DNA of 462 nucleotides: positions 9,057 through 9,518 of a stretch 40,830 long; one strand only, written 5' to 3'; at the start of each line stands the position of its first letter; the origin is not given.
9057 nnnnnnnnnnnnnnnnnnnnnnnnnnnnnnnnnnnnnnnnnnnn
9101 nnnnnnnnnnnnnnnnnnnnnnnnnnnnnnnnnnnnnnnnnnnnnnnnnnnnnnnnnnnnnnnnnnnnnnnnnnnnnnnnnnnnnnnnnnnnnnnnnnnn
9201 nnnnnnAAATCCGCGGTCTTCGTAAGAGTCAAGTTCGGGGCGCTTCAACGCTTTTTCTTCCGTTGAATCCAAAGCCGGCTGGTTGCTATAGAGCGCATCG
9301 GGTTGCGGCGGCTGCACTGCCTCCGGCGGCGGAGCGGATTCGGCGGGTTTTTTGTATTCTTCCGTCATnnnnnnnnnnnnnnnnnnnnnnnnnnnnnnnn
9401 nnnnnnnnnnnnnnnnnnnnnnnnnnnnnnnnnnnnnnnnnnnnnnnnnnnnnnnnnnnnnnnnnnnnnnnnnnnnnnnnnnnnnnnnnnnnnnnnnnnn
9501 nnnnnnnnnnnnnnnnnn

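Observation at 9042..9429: Unannotated tandem pair of paralogous acidic, proline-rich micro-ORFs with their own near-consensus promoter, directly downstream of the Type IIG enzyme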

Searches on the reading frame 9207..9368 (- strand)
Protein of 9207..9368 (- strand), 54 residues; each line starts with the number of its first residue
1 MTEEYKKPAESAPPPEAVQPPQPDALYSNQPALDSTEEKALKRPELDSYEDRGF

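Call 4: search_protein_families(library=pfam, proteins=[window:9207-9368:-], max_evalue=1)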
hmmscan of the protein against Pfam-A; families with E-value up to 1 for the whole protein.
seq(54 aa): 0 families

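Call 6: find_homologous_proteins(query=window:9207-9368:-, max_evalue=0.01)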
Query seq(54 aa) (54 aa): 1 proteins with E <= 0.01 among 1 candidates.
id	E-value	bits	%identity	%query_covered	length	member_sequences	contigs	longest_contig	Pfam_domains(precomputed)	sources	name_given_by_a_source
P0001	1.3e-26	108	100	100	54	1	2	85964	-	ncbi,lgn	ncbi:MAG: hypothetical protein ACR2P5_03935 [Gammaproteobacteria bacterium]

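Call 7: search_protein_families(library=ncbifam, proteins=[window:9207-9368:-], max_evalue=1)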
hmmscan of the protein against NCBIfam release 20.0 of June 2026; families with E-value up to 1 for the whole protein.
seq(54 aa): 0 families

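Call 8: find_encoding_contigs(protein=P0001, flank=10000, max_places=6)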
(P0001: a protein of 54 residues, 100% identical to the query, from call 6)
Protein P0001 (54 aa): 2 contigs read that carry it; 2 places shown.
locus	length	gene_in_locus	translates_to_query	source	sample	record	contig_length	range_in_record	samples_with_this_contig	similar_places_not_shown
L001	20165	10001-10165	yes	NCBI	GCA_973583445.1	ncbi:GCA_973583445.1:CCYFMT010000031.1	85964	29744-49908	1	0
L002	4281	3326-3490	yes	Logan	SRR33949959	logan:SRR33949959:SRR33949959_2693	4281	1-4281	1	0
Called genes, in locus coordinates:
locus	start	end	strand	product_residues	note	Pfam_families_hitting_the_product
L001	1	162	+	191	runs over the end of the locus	PF01066:CDP-OH_P_transf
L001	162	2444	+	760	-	PF00912:Transgly, PF17092:PCB_OB, PF00905:Transpeptidase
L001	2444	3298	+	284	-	PF03279:Lip_A_acyltrans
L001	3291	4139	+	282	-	PF01678:DAP_epimerase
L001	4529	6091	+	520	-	PF20656:MS_N, PF01274:MS_TIM-barrel, PF20659:MS_C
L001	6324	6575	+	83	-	PF00565:SNase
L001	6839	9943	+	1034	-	PF02384:N6_Mtase, PF20473:MmeI_Mtase, PF07669:Eco57I, PF18135:Type_ISP_C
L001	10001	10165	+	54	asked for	-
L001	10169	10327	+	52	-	-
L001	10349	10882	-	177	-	-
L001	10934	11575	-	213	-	PF01914:MarC, PF03741:TerC (weak)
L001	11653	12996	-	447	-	PF07992:Pyr_redox_2, PF12831:FAD_oxidored, PF13738:Pyr_redox_3, PF00070:Pyr_redox, PF02852:Pyr_redox_dim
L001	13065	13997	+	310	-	PF00294:PfkB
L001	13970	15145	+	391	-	PF03562:MltA, PF06725:3D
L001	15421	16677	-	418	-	PF00180:Iso_dh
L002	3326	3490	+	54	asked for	-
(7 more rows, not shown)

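Call 13: search_protein_families(library=padloc, proteins=[window:9207-9368:-], max_evalue=1)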
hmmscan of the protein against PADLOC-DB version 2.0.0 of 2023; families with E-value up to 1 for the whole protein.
seq(54 aa): 0 families

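Call 14: search_protein_families(library=phrogs, proteins=[window:9207-9368:-], max_evalue=1)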
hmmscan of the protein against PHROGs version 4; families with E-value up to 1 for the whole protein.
seq(54 aa): 0 families

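Call 15: search_protein_representatives(alignment_id=A1)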
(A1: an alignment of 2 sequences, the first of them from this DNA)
Query: 2 sequences, 54 profile positions. Proteins with E-value up to 0.001 (for the whole library): 2; up to 1e-10: 2; up to 1e-30: 0. The best 2 are listed.
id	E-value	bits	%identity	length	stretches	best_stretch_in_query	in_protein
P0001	7.6e-30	119.2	-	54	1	1-54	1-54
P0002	1.3e-27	112.1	-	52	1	1-54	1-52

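Call 19: find_related_loci(query=A1, collection=genome_contigs, flank=8000)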
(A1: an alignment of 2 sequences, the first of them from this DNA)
Query A1 (54 aa) in genome_contigs; peptide patterns used: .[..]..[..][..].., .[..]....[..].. (x = any residue, [..] = any of these).
241 stretches matched a pattern, but none encodes a relative of the query by tblastn (E <= 1e-3).

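Call 20: find_related_loci(query=A1, collection=metagenome_contigs, flank=8000)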
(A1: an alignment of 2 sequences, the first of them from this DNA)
Query A1 (54 aa) in metagenome_contigs; peptide patterns used: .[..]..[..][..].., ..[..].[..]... (x = any residue, [..] = any of these).
283 stretches matched a pattern, but none encodes a relative of the query by tblastn (E <= 1e-3).

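Call 48: search_solved_structures(query=A3, max_evalue=10)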
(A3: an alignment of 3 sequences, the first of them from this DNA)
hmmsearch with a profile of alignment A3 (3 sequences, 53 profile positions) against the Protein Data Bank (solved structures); distinct sequences matched with E-value up to 10: 2.
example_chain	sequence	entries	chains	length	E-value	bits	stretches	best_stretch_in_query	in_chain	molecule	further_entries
4ce4_c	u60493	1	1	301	3.4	11.5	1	27-45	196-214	MRPL39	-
4v1a_c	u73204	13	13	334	4.1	11.3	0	27-45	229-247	MITORIBOSOMAL PROTEIN ML39, MRPL39 | Mitochondrial ribosomal protein L39 | TGS domain-containing protein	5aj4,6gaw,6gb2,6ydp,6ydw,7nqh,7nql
